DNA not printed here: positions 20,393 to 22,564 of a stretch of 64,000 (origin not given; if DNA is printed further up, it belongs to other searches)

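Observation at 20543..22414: Oxalate-CoA-ligase-family enzyme fused to a phosphopantetheine carrier domain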

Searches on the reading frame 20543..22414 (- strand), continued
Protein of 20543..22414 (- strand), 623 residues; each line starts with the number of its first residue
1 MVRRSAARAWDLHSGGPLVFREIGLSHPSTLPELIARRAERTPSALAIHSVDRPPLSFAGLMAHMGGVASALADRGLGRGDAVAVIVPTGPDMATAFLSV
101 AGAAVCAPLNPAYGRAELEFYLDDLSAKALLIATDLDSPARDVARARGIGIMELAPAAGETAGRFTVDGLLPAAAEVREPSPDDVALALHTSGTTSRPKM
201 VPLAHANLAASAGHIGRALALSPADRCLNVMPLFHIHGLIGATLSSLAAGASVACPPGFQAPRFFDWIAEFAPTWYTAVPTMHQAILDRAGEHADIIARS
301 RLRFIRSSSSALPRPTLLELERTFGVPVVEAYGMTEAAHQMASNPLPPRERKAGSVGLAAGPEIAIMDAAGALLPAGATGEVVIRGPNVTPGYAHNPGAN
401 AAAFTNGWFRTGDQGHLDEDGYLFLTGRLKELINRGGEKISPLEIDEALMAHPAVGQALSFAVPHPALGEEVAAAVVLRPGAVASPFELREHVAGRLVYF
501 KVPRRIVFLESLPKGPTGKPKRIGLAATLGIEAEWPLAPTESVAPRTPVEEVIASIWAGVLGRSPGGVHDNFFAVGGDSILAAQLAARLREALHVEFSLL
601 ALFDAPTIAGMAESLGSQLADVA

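Call 18: find_related_loci(query=A1, collection=genome_contigs, flank=10000)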
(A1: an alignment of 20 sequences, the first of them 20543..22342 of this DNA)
Query A1 (599 aa) in genome_contigs; peptide patterns used: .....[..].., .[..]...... (x = any residue, [..] = any of these).
600 stretches matched a pattern (row limit reached: there are more); 593 encode a relative of the query (tblastn E <= 1e-3); the best 80 are kept; 80 distinct loci.
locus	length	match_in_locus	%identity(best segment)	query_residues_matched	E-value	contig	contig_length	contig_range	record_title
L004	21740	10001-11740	62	19-596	0e+0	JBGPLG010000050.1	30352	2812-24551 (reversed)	MAG: Gemmatimonadota bacterium isolate OBJ_0618_7090110_268 k141_4668949_length_30352_cov_19.3481, whole genome shotgun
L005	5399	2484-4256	59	6-591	0e+0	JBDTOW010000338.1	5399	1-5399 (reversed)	MAG: Verrucomicrobiota bacterium isolate cluster3_bin.183 NODE_84526_length_5399_cov_4.763099, whole genome shotgun sequ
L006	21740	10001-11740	58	5-588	0e+0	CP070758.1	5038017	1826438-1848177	MAG: Gemmatimonadota bacterium isolate bin29 chromosome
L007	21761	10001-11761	57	6-588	0e+0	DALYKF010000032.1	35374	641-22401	MAG TPA_asm: Coleofasciculaceae cyanobacterium CTOTU46641 NODE_37_length_35374_cov_18.819361, whole genome shotgun seque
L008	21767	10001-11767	60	6-594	0e+0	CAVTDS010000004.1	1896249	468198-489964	MAG: Bryobacterales bacterium isolate MFD01188.bin.2.44 genome assembly, contig: contig_14207, whole genome shotgun sequ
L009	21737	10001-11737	59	11-588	0e+0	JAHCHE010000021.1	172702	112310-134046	MAG: Bryobacteraceae bacterium isolate TGS_ACI2 ACI2_21, whole genome shotgun sequence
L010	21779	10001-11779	54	1-594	0e+0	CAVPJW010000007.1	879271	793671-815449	MAG: uncultured Acidobacteriota bacterium isolate MFD10007.bin.1.176 genome assembly, contig: contig_27258, whole genome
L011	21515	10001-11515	62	4-507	0e+0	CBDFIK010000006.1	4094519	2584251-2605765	MAG: Bryobacterales bacterium isolate ee5020dd-fb21-4a65-a252-f506cf0156f0 genome assembly, contig: contig_6, whole geno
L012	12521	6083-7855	54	5-599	0e+0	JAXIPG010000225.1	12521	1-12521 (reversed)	MAG: Terrimicrobiaceae bacterium isolate Fractures_MAG_13 c_000000036030, whole genome shotgun sequence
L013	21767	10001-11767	56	5-589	0e+0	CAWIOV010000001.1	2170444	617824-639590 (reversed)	MAG: uncultured Chloroflexia bacterium isolate MFD01689.bin.1.12 genome assembly, contig: contig_11975, whole genome sho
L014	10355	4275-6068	53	1-594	0e+0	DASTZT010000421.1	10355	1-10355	MAG TPA_asm: Ktedonobacteraceae bacterium isolate SMAG_U2476 k141_1017809, whole genome shotgun sequence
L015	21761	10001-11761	55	11-595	0e+0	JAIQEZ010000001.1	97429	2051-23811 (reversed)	MAG: Terriglobia bacterium isolate SRVP_9 SR-VP_26_10_2019_B_40cm_scaffold_253, whole genome shotgun sequence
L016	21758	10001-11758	53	5-598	0e+0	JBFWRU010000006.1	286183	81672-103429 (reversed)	MAG: Nitrospirales bacterium isolate CA_2019_TPBF_213 NODE_378_length_286183_cov_156.720062_TPBF, whole genome shotgun s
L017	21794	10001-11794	57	2-594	0e+0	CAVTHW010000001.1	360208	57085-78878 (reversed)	MAG: Bryobacterales bacterium isolate MFD05942.bin.1.91 genome assembly, contig: contig_15389, whole genome shotgun sequ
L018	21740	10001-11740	53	6-592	0e+0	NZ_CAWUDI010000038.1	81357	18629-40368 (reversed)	Calothrix sp. CCY 0018 isolate Calothrix CCY 0018 NODE_39_length_81357_cov_143.788037, whole genome shotgun sequence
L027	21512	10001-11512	61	1-507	0e+0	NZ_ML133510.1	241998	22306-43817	Borborobacter arsenicus strain CB3 scaffold7, whole genome shotgun sequence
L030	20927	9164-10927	55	2-591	0e+0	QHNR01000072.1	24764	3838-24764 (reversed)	MAG: Verrucomicrobia bacterium isolate AV71 14_0903_13_30cm_scaffold_1417979_curated, whole genome shotgun sequence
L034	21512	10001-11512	60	5-507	0e+0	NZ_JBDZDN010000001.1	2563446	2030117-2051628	Mesorhizobium sp. KR9-304 contig1, whole genome shotgun sequence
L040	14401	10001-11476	61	19-507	0e+0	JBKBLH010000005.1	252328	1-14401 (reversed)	MAG: Reyranella sp. isolate 21H_026.bin.69 NODE_76_length_252328_cov_5.070204, whole genome shotgun sequence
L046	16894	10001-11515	61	1-507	0e+0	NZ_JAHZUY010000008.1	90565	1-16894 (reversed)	Caldovatus aquaticus strain SYSU G05006 Scaffold8_1, whole genome shotgun sequence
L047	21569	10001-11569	59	1-510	0e+0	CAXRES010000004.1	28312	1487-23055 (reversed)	MAG: Alphaproteobacteria bacterium isolate CJ01B_4.108 genome assembly, contig: k141_1233709, whole genome shotgun seque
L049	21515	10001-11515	61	1-507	0e+0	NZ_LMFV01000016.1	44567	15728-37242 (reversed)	Mesorhizobium sp. Root552 contig_23, whole genome shotgun sequence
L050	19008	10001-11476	61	20-512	0e+0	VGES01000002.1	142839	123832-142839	MAG: Alphaproteobacteria bacterium isolate K_Offshore_80m_m2_186 K_Offshore_80m_m2_186_Ga0194132_10000136, whole genome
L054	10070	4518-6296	53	2-597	0e+0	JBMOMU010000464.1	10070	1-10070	MAG: Planctomycetota bacterium isolate Betzabe_MAG058 MAG058_464, whole genome shotgun sequence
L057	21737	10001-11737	52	5-597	0e+0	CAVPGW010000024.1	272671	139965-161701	MAG: Pirellulaceae bacterium isolate MFD09964.bin.2.82 genome assembly, contig: contig_4250, whole genome shotgun sequen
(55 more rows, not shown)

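Call 42: search_protein_representatives(protein=window:20825-22342:-)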
Query: 506 residues. Proteins with E-value up to 0.001 (for the whole library): 240644; up to 1e-10: 143449; up to 1e-30: 32238. The best 150 are listed.
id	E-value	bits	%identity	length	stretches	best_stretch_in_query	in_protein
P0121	0.0e+00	2137.0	49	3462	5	5-504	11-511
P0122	1.7e-252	854.8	48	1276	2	36-506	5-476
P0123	1.6e-235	798.8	48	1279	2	21-506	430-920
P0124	4.3e-216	734.7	48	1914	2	10-506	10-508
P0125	1.5e-214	729.6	46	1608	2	4-506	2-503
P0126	2.3e-214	729.0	46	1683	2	22-506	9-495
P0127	2.9e-211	718.8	31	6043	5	5-506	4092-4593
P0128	6.5e-211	717.7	44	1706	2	5-506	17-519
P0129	1.2e-208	710.2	45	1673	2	6-506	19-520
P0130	7.1e-208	707.6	46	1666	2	6-506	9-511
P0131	4.3e-207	705.0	43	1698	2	5-506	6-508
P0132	1.8e-206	703.0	49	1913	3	9-506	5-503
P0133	4.0e-206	701.8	43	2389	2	15-506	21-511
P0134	6.7e-205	697.8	42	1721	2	7-506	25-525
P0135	2.5e-204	695.9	46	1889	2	2-506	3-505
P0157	2.3e-190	649.9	63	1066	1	6-503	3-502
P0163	1.2e-186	637.6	60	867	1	3-506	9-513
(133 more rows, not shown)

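Call 47: search_protein_families(library=pfam, proteins=[L046:11525-12586:+, L027:8452-10005:+, L049:7565-8542:+, L050:5062-6216:-, L047:6941-7909:+, L034:5047-5916:-, L049:8546-9301:+, L027:5710-6768:+, L027:7497-8642:-, L040:4385-5434:-])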
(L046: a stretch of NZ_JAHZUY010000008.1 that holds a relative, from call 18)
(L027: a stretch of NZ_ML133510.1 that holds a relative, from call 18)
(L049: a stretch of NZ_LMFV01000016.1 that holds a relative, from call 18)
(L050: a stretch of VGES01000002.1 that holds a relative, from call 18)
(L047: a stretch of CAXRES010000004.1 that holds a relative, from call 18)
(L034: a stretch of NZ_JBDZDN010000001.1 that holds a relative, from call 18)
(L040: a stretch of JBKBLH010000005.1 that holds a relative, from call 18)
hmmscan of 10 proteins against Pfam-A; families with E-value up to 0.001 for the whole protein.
L046:11525-12586:+ (354 aa): 0 families

L027:8452-10005:+ (518 aa): 1 family
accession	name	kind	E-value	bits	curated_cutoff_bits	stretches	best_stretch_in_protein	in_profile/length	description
PF01557.24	FAA_hydrolase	-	1.4e-50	172.4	23.9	1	318-518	2-214/214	Fumarylacetoacetate (FAA) hydrolase C-terminal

L049:7565-8542:+ (326 aa): 4 families
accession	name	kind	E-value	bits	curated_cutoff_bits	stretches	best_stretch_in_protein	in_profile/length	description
PF00005.33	ABC_tran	-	9.9e-33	114.1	25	1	95-234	1-136/137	ABC transporter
PF13304.12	AAA_21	-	2.4e-08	34.9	27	0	107-135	1-32/304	AAA domain, putative AbiEii toxin, Type IV TA system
PF13476.12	AAA_23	-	0.00018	22.7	27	1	94-126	9-40/201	AAA domain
PF00004.35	AAA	-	0.0002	22.2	21.2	0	110-258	3-97/131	ATPase family associated with various cellular activities (AAA)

L050:5062-6216:- (385 aa): 6 families
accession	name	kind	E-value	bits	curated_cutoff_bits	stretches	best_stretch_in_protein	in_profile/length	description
PF13561.12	adh_short_C2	-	5e-61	206.7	27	1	157-383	6-236/236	Enoyl-(Acyl carrier protein) reductase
PF00106.31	adh_short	-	5.6e-58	196.1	26.6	1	148-333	1-190/195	short chain dehydrogenase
PF08659.16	KR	-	2.3e-18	67.2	22.6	1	150-312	3-169/180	KR domain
PF23441.1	SDR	-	8.7e-10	38.9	27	1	293-382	164-255/258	SDR-like rossmann domain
PF13460.12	NAD_binding_10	-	6.2e-07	29.9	27.2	1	154-299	1-121/184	NAD(P)H-binding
PF01370.27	Epimerase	-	9e-07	29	20.9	1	150-349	1-201/240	NAD dependent epimerase/dehydratase family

L047:6941-7909:+ (323 aa): 0 families

L034:5047-5916:- (290 aa): 2 families
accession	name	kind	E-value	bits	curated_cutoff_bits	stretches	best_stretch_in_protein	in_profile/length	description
PF07729.17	FCD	-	5.4e-22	79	24.3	1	152-276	1-124/125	FCD domain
PF00392.27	GntR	-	4e-12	46.1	27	1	75-130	9-64/64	Bacterial regulatory proteins, gntR family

L049:8546-9301:+ (252 aa): 1 family
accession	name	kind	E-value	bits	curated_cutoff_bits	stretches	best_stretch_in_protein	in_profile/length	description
PF00528.27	BPD_transp_1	-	5.6e-21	75.5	26.4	1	76-245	1-182/184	Binding-protein-dependent transport system inner membrane component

L027:5710-6768:+ (353 aa): 2 families
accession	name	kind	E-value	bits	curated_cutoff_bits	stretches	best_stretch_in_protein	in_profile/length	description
PF09084.16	NMT1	-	1.5e-13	51.6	20.5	1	77-267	17-215/216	NMT1/THI5 like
PF12974.12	Phosphonate-bd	-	0.00012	21.9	27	1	77-215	25-175/242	ABC transporter, phosphonate, periplasmic substrate-binding protein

L027:7497-8642:- (382 aa): 0 families

L040:4385-5434:- (350 aa): 3 families
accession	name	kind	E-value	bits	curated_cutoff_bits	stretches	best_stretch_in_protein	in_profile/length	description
PF00107.32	ADH_zinc_N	-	1e-28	100.3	31.8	1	163-278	3-118/129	Zinc-binding dehydrogenase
PF13602.12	ADH_zinc_N_2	-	6.4e-22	79.4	27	1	194-348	2-134/134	Zinc-binding dehydrogenase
PF08240.17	ADH_N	-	1.7e-16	60.8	23.5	1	37-120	2-104/104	Alcohol dehydrogenase GroES-like domain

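Call 70: search_protein_families(library=pfam, proteins=[P0121, P0157, P0163], max_evalue=0.00001)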
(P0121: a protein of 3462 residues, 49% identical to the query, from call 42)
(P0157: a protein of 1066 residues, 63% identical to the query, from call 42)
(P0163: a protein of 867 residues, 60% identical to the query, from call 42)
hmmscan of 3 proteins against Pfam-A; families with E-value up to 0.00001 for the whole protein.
P0121 (3462 aa): 6 families
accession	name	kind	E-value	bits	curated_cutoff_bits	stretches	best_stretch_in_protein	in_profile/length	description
PF00501.34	AMP-binding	-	0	1217.1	29.9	5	2629-2966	1-384/384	AMP-binding enzyme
PF00668.25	Condensation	-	1.1e-102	344.6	30.6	1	2165-2609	4-455/456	Condensation domain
PF13193.12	AMP-binding_C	-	6.5e-77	254.9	24.5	5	427-502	1-76/76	AMP-binding enzyme C-terminal domain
PF00550.31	PP-binding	-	2.1e-31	108.4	20.8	2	3126-3188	3-67/67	Phosphopantetheine attachment site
PF00975.26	Thioesterase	-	5.9e-19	69.6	26.4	1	3218-3331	15-130/226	Thioesterase domain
PF23562.2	AMP-binding_C_3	-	2.3e-07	31.7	20.8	0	1443-1468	8-34/124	AMP-binding enzyme C-terminal domain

P0157 (1066 aa): 4 families
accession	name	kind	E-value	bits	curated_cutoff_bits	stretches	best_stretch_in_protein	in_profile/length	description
PF00501.34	AMP-binding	-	2.3e-76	257.5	29.9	1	9-368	2-383/384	AMP-binding enzyme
PF00668.25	Condensation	-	5.4e-37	128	30.6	1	623-953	5-335/456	Condensation domain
PF13193.12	AMP-binding_C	-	3.3e-14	54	24.5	1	419-494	1-76/76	AMP-binding enzyme C-terminal domain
PF00550.31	PP-binding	-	3.9e-12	46.7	20.8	1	522-582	1-64/67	Phosphopantetheine attachment site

P0163 (867 aa): 4 families
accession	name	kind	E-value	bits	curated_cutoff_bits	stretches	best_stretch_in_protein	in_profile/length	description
PF00501.34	AMP-binding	-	1.6e-75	254.8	29.9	1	18-376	2-383/384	AMP-binding enzyme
PF00668.25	Condensation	-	1.7e-62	212.1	30.6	1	622-860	3-241/456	Condensation domain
PF13193.12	AMP-binding_C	-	5.9e-17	62.8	24.5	1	427-502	1-76/76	AMP-binding enzyme C-terminal domain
PF00550.31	PP-binding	-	1e-16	61.4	20.8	1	538-599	3-66/67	Phosphopantetheine attachment site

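Call 77: predict_structure(alignment_id=A1)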
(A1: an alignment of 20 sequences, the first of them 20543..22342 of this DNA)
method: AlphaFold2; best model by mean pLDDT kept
length: 599 residues; sequences in the alignment: 20
mean_pLDDT: 81.2   pTM: 0.78
mean pLDDT of the five models: 81.2, 79.9, 79.0, 78.6, 76.2
residues with pLDDT >= 90: 211; 70-90: 273; 50-70: 84; < 50: 31
segments of 3 or more residues with pLDDT < 50: 169-173, 310-320, 405-416
pLDDT, mean of each block of 10 residues (from residue 1): 78 94 90 95 91 92 92 94 86 85 94 91 95 83 81 80 70 64 87 89 90 86 95 82 93 83 88 94 70 88 73 43 63 70 89 86 71 70 77 84 48 49 89 84 69 95 88 71 88 64 80 66 92 83 81 71 85 80 89 73
secondary structure, 60 per line:
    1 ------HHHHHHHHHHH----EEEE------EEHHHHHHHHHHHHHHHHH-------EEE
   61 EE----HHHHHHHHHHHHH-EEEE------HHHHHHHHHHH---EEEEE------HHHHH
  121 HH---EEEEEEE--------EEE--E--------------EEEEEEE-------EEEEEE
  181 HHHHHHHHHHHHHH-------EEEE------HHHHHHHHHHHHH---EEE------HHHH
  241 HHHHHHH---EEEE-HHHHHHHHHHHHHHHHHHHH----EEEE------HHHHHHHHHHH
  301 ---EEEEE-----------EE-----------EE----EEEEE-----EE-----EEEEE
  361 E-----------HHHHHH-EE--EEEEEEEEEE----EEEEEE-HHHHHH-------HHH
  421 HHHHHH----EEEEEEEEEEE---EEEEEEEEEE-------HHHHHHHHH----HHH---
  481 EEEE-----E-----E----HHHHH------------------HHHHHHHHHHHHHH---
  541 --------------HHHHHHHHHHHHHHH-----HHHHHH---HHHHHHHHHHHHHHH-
elements in order: H7-17 E22-25 H34-50 E58-62 H67-79 E81-84 H91-101 E105-109 H116-122 E126-132 E141-143 E161-167 E175-180 H181-194 E202-205 H212-224 E228-230 H237-247 E251-254 H256-275 E280-283 H290-300 E304-308 E339-343 E356-361 H373-378 E384-393 E398-403 H405-410 H418-426 E431-441 E445-454 H462-470 E481-484 H501-505 H524-537 H555-569 H575-580 H584-598

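Call 79: fold_search(model_id=the predicted structure, library=pdb)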
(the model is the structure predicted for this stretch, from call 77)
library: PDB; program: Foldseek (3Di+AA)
matches with E <= 10: 1567; with E <= 0.001: 661
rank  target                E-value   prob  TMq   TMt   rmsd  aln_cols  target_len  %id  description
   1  5ie2_A                5.1e-52  1.00  0.64  0.75  10.9       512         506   44  Crystal structure of a plant enzyme (released 2016-12-07)
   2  5ie3_A                1.7e-51  1.00  0.63  0.74  10.9       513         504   43  Crystal structure of a plant enzyme (released 2016-12-07)
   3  5ie0_A                2.2e-50  1.00  0.63  0.74  11.0       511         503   43  Crystal structure of a plant enzyme (released 2016-12-07)
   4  6qjz                  4.7e-50  1.00  0.73  0.86   3.2       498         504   44  Identificationand Characterization of an Oxalylfrom Grass pea (Lathyrus sativusCoA-Synthetase L.) (released 2020-08-26)
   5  8aff_A                1.9e-46  1.00  0.59  0.66  11.5       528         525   38  Wild type oxalyl-CoA synthetase Pcs60p (released 2023-02-08)
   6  8aff_D                2.8e-45  1.00  0.58  0.67  11.2       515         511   38  Wild type oxalyl-CoA synthetase Pcs60p (released 2023-02-08)
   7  8aff_I                3.1e-44  1.00  0.59  0.68   9.5       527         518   38  Wild type oxalyl-CoA synthetase Pcs60p (released 2023-02-08)
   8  4gxr                  5.2e-41  1.00  0.60  0.71  11.1       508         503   31  Structure of ATP bound RpMatB-BxBclM chimera B3 (released 2012-10-24)
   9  4gxq_A                5.5e-40  1.00  0.60  0.71  11.0       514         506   31  Crystal Structure of ATP bound RpMatB-BxBclM chimera B1 (released 2012-10-24)
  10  5wm6                  7.7e-40  1.00  0.73  0.81   3.9       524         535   27  Crystal Structure of CahJ in Complex with Benzoyl Adenylate (released 2018-05-23)
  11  8afg_A                7.7e-40  1.00  0.58  0.71  10.0       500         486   36  K352D oxalyl-CoA synthetase Pcs60p (released 2023-02-08)
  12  4fuq_C                8.1e-40  1.00  0.60  0.71  12.5       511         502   31  Crystal structure of apo MatB from Rhodopseudomonas palustris (released 2012-07-25)
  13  4fut                  9.1e-40  1.00  0.60  0.71  11.2       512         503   30  Crystal structure of ATP bound MatB from Rhodopseudomonas palustris (released 2012-07-25)
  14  4fuq_D                1.1e-39  1.00  0.60  0.71  12.7       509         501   30  Crystal structure of apo MatB from Rhodopseudomonas palustris (released 2012-07-25)
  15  3rg2_F                1.2e-39  1.00  0.72  0.72  13.5       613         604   23  Structure of a two-domain NRPS fusion protein containing the EntE adenylation domain and EntB aryl-carrier protein fro (released 2012-03-07)
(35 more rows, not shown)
